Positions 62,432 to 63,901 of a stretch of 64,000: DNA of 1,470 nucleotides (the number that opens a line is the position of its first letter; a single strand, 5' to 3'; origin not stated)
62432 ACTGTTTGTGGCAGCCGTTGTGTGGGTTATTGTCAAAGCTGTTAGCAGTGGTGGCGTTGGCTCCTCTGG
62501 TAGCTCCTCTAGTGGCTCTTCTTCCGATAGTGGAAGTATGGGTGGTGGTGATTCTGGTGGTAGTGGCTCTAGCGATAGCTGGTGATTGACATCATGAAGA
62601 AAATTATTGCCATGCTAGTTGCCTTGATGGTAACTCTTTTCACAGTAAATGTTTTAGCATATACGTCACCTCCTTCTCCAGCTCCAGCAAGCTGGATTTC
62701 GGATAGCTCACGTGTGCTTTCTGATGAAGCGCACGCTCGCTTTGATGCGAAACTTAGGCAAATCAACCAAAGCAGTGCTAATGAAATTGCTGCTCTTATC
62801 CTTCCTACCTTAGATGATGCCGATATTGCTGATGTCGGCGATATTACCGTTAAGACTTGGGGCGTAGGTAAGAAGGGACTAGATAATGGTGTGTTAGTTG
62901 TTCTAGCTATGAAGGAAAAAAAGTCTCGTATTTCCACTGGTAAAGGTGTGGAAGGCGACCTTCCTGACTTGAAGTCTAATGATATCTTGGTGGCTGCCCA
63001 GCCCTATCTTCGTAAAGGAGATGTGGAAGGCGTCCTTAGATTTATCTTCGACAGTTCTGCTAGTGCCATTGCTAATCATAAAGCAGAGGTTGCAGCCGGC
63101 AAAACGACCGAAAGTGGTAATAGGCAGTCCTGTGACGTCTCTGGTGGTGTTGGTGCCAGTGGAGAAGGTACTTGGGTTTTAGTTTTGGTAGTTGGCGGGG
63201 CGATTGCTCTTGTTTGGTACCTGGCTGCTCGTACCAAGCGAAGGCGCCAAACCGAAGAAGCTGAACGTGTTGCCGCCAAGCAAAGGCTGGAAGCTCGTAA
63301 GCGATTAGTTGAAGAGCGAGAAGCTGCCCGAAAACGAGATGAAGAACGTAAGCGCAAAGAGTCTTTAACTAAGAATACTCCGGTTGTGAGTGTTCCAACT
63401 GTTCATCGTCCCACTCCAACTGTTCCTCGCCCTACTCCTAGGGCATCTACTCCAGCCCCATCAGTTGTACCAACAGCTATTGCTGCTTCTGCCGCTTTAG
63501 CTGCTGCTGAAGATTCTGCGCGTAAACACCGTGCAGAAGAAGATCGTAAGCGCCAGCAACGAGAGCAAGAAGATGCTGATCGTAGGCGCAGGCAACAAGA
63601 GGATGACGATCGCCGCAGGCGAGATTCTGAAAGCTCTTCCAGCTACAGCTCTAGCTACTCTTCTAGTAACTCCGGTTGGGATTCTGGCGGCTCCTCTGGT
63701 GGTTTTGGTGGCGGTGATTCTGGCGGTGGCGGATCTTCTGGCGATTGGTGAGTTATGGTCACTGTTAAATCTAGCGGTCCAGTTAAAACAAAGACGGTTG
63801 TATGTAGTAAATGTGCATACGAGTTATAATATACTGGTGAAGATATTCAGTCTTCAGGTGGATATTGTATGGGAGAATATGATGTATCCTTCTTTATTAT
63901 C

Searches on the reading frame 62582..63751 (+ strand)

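Call 7: search_protein_families(library=pfam, proteins=[window:62582-63751:+], max_evalue=0.01)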
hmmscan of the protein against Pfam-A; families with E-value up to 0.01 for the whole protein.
window:62582-63751:+ (389 aa): 1 family
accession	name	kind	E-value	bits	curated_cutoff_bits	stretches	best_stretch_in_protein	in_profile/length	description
PF04536.20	TPM_phosphatase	-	1.3e-25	90.3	22.1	1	40-150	2-113/125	TPM domain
